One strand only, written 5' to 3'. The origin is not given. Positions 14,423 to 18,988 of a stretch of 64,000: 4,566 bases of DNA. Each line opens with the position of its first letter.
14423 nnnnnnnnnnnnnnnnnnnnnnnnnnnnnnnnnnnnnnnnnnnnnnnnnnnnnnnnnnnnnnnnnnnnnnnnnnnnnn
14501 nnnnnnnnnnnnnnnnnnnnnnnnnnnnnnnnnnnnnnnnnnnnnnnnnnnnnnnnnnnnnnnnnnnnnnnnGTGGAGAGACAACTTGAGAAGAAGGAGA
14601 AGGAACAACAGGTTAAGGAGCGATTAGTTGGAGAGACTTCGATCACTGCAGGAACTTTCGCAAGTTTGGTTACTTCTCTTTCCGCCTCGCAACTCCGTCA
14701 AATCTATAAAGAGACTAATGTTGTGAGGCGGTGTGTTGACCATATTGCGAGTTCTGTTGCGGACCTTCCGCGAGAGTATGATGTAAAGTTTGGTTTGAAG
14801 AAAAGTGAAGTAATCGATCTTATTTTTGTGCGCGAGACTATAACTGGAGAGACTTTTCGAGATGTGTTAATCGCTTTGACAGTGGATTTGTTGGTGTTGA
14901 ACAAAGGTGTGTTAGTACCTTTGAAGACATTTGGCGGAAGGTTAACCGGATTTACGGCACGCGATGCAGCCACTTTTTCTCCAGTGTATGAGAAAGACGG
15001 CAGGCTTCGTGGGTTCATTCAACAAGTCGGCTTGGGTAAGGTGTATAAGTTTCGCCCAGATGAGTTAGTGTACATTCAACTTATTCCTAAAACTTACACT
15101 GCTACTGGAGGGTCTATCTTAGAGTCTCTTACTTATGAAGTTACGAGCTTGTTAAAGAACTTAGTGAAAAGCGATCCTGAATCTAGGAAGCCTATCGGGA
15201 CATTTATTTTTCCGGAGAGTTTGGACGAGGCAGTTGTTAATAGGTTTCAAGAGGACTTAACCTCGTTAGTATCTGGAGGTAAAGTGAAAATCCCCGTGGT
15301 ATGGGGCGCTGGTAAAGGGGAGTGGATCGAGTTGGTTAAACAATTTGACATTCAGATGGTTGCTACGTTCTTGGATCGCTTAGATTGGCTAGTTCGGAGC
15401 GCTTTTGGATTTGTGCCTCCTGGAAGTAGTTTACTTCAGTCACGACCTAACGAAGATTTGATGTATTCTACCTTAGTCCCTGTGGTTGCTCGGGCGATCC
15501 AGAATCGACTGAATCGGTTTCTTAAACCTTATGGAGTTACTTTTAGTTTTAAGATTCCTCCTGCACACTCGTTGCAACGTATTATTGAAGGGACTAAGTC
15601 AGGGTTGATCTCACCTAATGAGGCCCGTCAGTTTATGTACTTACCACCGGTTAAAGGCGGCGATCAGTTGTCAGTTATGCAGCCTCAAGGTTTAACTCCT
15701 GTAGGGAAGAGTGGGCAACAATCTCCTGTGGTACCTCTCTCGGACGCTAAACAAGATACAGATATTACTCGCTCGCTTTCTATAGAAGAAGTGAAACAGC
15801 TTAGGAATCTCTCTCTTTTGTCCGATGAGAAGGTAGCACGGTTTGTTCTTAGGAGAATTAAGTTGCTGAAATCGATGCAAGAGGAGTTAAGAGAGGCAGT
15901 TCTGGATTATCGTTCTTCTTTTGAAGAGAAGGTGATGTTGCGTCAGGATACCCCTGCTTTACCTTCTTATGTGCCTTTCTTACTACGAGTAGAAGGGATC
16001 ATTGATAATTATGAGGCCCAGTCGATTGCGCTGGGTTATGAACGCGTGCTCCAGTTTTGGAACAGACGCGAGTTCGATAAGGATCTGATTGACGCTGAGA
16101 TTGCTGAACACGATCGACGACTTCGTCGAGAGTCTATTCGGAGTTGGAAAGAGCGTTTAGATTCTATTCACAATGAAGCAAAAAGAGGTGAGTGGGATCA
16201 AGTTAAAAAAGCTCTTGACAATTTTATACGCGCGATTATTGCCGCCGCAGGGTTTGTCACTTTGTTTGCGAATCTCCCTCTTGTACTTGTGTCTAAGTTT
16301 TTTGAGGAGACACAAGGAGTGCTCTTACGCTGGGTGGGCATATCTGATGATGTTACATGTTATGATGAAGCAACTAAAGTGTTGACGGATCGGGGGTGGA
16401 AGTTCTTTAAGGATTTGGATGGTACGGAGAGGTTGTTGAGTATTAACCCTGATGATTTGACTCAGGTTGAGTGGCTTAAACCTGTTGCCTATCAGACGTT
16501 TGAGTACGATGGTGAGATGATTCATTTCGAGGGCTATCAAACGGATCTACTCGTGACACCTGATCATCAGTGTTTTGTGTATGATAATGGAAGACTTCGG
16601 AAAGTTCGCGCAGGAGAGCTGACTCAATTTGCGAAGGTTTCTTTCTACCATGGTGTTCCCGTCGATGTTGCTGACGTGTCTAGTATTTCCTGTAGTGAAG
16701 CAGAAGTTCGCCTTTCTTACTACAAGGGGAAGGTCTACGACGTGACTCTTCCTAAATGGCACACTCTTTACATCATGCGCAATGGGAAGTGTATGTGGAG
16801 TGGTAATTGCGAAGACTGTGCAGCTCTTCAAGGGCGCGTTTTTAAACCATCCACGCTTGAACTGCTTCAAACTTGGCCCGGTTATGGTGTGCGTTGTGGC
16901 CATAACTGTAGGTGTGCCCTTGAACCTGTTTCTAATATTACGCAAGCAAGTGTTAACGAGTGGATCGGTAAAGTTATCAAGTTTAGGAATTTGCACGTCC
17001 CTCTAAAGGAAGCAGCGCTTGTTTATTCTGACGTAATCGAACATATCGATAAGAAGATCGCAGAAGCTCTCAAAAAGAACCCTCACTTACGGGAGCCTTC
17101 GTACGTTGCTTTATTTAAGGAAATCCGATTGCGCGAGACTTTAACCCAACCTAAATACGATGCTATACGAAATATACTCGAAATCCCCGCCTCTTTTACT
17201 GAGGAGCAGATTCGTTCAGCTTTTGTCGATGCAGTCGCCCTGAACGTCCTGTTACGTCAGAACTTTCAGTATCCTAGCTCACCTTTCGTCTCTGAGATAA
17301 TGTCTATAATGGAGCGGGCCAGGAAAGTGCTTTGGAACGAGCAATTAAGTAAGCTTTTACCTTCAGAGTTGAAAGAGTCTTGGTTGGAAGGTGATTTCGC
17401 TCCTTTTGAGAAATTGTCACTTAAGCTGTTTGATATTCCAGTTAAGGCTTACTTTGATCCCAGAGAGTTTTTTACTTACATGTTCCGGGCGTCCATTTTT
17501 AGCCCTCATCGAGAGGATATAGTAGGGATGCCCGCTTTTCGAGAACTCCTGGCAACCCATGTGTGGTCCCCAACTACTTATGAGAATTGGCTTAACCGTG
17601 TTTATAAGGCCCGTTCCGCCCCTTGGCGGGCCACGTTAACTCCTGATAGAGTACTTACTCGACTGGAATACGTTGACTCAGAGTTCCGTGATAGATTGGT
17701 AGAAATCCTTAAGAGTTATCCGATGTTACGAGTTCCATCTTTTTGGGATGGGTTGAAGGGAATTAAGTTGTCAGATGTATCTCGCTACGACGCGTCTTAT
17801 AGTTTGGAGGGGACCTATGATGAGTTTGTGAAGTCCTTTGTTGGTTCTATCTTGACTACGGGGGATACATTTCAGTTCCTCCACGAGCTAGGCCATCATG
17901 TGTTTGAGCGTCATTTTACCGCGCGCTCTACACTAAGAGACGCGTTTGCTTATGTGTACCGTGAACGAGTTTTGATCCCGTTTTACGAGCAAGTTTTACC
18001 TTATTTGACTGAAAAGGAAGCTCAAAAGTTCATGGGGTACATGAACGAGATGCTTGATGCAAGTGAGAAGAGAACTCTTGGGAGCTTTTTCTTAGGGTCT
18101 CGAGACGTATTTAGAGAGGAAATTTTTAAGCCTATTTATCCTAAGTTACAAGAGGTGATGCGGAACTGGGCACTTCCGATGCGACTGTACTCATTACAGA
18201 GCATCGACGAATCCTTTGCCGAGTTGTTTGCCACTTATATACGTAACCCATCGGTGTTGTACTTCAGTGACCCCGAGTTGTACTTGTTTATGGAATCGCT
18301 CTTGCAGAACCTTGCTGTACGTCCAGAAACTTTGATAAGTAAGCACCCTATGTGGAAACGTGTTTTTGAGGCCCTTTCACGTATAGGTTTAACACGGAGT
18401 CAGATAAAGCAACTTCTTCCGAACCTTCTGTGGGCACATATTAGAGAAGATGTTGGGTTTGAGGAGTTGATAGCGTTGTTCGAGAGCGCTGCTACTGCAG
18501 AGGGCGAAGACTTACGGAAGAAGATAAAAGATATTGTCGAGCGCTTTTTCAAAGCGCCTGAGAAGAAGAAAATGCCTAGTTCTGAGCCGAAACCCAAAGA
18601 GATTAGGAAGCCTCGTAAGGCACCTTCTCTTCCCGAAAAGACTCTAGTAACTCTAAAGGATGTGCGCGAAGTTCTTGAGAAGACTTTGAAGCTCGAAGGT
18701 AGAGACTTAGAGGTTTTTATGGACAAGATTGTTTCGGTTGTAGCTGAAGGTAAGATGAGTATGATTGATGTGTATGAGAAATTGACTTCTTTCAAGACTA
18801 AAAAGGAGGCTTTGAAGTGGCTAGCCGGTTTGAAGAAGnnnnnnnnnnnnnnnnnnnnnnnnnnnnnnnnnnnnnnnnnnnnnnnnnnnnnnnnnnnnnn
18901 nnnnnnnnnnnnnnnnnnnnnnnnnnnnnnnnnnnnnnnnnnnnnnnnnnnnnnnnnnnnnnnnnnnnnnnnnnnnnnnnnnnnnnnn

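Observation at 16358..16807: Second mini-intein sits immediately before the CxxC of the MuF-like head-morphogenesis domain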

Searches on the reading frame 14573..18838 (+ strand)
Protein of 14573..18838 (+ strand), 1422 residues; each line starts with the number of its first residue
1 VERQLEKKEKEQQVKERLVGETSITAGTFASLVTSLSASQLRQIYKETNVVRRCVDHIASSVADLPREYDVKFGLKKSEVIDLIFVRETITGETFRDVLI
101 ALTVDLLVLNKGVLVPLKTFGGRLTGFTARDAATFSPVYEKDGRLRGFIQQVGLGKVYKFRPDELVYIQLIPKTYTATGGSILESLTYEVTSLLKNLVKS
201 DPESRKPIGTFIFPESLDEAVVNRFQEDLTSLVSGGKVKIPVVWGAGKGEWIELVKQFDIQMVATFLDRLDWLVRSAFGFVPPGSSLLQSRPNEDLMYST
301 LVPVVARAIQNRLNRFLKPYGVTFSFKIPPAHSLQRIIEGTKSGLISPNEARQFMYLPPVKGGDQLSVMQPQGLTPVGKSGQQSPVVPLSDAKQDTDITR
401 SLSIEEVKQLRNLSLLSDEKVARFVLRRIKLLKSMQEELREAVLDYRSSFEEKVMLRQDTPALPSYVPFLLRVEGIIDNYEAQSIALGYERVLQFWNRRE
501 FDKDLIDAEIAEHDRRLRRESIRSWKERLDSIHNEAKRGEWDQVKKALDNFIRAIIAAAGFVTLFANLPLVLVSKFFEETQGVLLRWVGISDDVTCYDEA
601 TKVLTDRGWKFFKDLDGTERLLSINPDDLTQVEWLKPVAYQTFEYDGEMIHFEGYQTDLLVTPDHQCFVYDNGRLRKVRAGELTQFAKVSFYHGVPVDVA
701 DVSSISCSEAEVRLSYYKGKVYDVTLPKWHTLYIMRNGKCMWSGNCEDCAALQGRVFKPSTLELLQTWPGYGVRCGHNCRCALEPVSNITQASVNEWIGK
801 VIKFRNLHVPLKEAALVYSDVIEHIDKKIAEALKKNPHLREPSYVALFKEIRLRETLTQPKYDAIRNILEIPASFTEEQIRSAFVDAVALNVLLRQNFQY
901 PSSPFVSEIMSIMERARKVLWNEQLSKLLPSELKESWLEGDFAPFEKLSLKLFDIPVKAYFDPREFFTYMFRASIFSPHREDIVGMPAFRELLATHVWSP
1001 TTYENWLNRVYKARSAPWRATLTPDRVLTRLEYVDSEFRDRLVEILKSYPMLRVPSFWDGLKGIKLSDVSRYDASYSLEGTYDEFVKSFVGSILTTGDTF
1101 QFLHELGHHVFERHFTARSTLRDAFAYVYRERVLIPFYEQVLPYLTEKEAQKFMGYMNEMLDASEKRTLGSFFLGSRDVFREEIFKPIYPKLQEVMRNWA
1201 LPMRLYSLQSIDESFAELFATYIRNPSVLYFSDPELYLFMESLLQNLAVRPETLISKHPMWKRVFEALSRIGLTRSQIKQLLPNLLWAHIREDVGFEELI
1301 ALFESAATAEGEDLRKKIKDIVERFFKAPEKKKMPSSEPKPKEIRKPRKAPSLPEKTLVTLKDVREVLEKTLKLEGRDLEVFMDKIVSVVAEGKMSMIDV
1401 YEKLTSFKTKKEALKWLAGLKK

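Call 4: search_protein_families(library=pfam, proteins=[window:14573-18838:+], max_evalue=1)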
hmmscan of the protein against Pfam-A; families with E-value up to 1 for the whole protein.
window:14573-18838:+ (1422 aa): 3 families
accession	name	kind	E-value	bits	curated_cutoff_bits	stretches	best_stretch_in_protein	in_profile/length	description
PF04860.17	Phage_portal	-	0.0015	18.2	39.1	1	50-190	2-140/321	Phage portal protein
PF19352.4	TetR_C_38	-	0.14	12.7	23.9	0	410-449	37-76/135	Tetracyclin repressor-like, C-terminal domain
PF14657.12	Arm-DNA-bind_4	-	0.16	12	22.3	1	1406-1421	24-39/47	Arm DNA-binding domain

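Call 6: search_protein_families(library=phrogs, proteins=[window:14573-18838:+], max_evalue=1)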
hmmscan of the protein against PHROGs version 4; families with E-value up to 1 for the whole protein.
window:14573-18838:+ (1422 aa): 8 families
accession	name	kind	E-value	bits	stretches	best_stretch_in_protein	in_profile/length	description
phrog_12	-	head and packaging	3.5e-19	70.3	2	34-254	77-298/646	portal protein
phrog_2662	-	head and packaging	1.4e-13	51.4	2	293-506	331-534/717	portal protein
phrog_85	-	DNA, RNA and nucleotide metabolism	0.00019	21.1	1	592-669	85-160/866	thymidylate synthase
phrog_21454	-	unknown function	0.0017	18.6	1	334-370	137-173/320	-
phrog_5114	-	unknown function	0.017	15.8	0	1145-1200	90-145/169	-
phrog_595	-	head and packaging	0.11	12.8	1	746-817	261-320/513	head maturation protease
phrog_2271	-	head and packaging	0.12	11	1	333-370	359-396/859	portal protein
phrog_37938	-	unknown function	0.31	12.2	1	649-682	91-123/128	-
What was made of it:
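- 14672..16090 (+): Portal domain (aa ~34-506). phrog_12 E 3.5e-19 and phrog_2662 E 1.4e-13 (call 6).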

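Call 10: search_dna_similar(query=window:14573-18838:+, collection=phages, mode=protein, max_evalue=0.001, max_rows=25)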
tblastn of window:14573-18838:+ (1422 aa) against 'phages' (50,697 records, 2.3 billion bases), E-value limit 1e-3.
Records with a match: 42; places in all: 42; records where one place covers at least 80% of the query: 0.
Best place of each record, by identity: <60% 42.
By first word of the organism name: Staphylococcus 10; Escherichia 8; Salmonella 6; Prevotella 4; Tenacibaculum 3; Vibrio 2; Shigella 2; Synechococcus 2; Moraxella 1; Citrobacter 1; and 3 more.
By host as written in the record: Escherichia coli 7; - 6; Staphylococcus aureus 4; Prevotella sp. 4; Tenacibaculum maritimum 3; Staphylococcus sp. 2; Salmonella sp. 2; Shigella sonnei 2; and 10 more.
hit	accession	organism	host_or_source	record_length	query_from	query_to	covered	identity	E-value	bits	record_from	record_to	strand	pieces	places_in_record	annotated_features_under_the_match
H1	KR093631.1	Moraxella phage Mcat7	Moraxella catarrhalis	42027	168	401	16%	23.8%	7e-4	50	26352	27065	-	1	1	portal protein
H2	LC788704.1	Staphylococcus phage phiSNIID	sewage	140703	554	709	11%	27.9%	2e-6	59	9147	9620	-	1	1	nicotinamide phosphoribosyl transferase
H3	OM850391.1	Staphylococcus phage O1-102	Staphylococcus aureus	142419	554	709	11%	27.9%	2e-6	59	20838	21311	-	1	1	record has no annotation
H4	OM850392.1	Staphylococcus phage B2-102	Staphylococcus aureus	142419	554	709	11%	27.9%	2e-6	59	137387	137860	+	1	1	record has no annotation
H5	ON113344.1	Staphylococcus phage T2-102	Staphylococcus aureus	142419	554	709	11%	27.9%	2e-6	59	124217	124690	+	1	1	record has no annotation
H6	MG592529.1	Vibrio phage 1.161.O._10N.261.48.C5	Vibrio lentus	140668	553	704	11%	27.8%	5e-5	54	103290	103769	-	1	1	hint domain protein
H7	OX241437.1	Vibrio phage 424E50-1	Seawater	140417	553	706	11%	25.1%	4e-4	51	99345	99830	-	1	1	hint domain protein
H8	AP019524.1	Tenacibaculum phage PTm1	Tenacibaculum maritimum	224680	590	683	7%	37.5%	1e-7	63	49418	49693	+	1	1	ribonucleotide-diphosphate reductase subunit beta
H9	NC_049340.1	Tenacibaculum phage PTm1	Tenacibaculum maritimum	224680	590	683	7%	37.5%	1e-7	63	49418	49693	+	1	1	ribonucleoside diphosphate reductase small subunit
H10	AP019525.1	Tenacibaculum phage PTm5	Tenacibaculum maritimum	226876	590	683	7%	37.5%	1e-7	63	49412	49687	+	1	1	ribonucleotide-diphosphate reductase subunit beta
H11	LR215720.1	Staphylococcus phage Stab23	-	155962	554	667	8%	30.3%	2e-6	59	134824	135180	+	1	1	g198: Nicotinamide phosphoribosyltransferase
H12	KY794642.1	Staphylococcus phage vB_Sau_Clo6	Staphylococcus aureus ATCC 25923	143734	596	690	7%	36.1%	4e-8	65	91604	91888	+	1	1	nicotinamide phosphoribosyl transferase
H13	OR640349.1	Staphylococcus phage vB_SauM-T-SE-G1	Staphylococcus sp.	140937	596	685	6%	37.0%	3e-8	65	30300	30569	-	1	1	nicotinamide phosphoribosyltransferase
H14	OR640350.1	Staphylococcus phage vB_SauM-T-SE-G2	Staphylococcus sp.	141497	596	685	6%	37.0%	3e-8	65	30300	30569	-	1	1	nicotinamide phosphoribosyltransferase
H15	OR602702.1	Staphylococcus phage vB_SauM-V1SA09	Staphylococcus aureus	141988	596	685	6%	37.0%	3e-8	65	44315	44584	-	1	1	nicotinamide phosphoribosyltransferase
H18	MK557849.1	Caudovirales GX15bay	mangrove soil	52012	596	699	7%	30.4%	1e-6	59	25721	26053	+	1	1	portal protein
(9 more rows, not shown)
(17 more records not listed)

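Call 24: get_annotated_region(hit=H18, flank=4000)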
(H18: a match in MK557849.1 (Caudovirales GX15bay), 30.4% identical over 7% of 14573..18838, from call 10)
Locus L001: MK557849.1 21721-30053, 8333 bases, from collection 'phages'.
description: Caudovirales GX15bay, complete genome.
organism: Caudovirales GX15bay (NCBI taxid 2530034)
taxonomy: Viruses; Duplodnaviria; Heunggongvirae; Uroviricota; Caudoviricetes
host: -; source: mangrove soil; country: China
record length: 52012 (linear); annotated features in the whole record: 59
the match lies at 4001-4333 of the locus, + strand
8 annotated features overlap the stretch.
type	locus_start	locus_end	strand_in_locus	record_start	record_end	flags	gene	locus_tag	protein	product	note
CDS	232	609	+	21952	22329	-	-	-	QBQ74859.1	hypothetical protein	-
CDS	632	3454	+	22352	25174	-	-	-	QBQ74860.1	PhoH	-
CDS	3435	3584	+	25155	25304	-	-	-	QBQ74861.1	hypothetical protein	-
CDS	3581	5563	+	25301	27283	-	-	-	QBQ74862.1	portal protein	-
CDS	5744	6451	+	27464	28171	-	-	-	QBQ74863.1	hypothetical protein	-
CDS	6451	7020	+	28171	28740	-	-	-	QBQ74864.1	hypothetical protein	-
CDS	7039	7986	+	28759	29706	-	-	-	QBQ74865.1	hypothetical protein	-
CDS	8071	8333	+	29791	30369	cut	-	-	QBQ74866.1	hypothetical protein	-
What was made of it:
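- Tried and rejected: GX15bay 'portal protein' intein (H18, call 24).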

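Call 52: search_protein_families(library=ncbifam, proteins=[window:14573-18838:+], max_evalue=1)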
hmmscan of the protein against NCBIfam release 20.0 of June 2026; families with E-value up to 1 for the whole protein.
window:14573-18838:+ (1422 aa): 2 families
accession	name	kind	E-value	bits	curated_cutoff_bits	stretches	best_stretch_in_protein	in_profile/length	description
NF011302.0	PRK14714.1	equivalog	0.0017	15.9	1791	1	646-734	1006-1093/1350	DNA-directed DNA polymerase II large subunit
NF045703.1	rSAM_Tes_intein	exception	0.1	10.3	1700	1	631-690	213-273/1040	tetraether lipid synthase Tes, intein-containing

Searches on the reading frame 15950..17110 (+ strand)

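Call 53: search_protein_families(library=pfam, proteins=[window:15950-17110:+], max_evalue=1)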
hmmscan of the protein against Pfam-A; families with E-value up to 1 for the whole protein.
window:15950-17110:+ (387 aa): 2 families
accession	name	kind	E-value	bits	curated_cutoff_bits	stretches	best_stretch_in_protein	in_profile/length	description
PF22888.1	FIMAH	-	0.13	13.3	24.8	1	55-95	14-54/81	FIMAH domain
PF14890.11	Intein_splicing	-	0.24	11.7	35.8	0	198-225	59-87/155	Intein splicing domain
